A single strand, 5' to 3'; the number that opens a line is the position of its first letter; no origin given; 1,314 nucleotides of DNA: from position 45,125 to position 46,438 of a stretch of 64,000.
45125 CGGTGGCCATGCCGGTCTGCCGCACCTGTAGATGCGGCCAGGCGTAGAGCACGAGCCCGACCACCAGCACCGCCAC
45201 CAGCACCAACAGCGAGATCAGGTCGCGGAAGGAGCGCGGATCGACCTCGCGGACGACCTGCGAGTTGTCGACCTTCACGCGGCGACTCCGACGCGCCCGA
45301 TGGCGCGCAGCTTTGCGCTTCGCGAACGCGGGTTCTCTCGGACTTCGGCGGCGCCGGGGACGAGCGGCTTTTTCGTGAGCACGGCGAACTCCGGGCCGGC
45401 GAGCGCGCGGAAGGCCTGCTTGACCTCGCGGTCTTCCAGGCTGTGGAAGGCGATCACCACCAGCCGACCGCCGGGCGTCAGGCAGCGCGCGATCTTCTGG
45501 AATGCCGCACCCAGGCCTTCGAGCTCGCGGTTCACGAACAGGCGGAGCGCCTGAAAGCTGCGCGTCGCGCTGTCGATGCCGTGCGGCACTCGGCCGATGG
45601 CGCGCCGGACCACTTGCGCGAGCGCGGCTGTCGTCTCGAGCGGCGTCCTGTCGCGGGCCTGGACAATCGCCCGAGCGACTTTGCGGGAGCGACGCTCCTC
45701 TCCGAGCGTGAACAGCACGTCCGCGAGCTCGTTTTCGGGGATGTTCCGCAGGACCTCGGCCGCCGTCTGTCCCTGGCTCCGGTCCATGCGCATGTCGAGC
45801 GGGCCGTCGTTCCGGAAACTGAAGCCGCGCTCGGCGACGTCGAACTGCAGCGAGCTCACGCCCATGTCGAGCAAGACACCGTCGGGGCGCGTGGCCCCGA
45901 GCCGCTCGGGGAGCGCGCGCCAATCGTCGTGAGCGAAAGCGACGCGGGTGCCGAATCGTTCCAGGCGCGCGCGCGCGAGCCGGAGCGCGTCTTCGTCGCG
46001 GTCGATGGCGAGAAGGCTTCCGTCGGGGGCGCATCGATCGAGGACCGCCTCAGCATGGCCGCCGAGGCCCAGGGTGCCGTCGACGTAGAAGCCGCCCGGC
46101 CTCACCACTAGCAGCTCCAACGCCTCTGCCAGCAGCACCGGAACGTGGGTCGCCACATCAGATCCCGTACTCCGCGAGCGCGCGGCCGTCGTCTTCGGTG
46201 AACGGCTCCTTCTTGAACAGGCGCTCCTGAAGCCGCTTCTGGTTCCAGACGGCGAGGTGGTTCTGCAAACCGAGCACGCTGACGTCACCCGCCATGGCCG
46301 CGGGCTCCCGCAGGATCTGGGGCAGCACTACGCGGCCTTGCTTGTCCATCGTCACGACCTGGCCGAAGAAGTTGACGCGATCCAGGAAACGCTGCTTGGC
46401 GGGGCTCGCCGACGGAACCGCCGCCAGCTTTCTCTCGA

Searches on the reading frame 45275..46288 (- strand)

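Call 79: search_protein_families(library=pfam, proteins=[window:45275-46288:-], max_evalue=0.00001)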
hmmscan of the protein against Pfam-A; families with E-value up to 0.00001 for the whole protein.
window:45275-46288:- (337 aa): 2 families
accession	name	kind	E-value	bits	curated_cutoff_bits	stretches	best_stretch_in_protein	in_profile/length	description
PF01795.25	Methyltransf_5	-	3.5e-96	322.8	27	1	47-331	3-307/309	MraW methylase family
PF13649.12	Methyltransf_25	-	5.3e-07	30.7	27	0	73-129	6-61/97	Methyltransferase domain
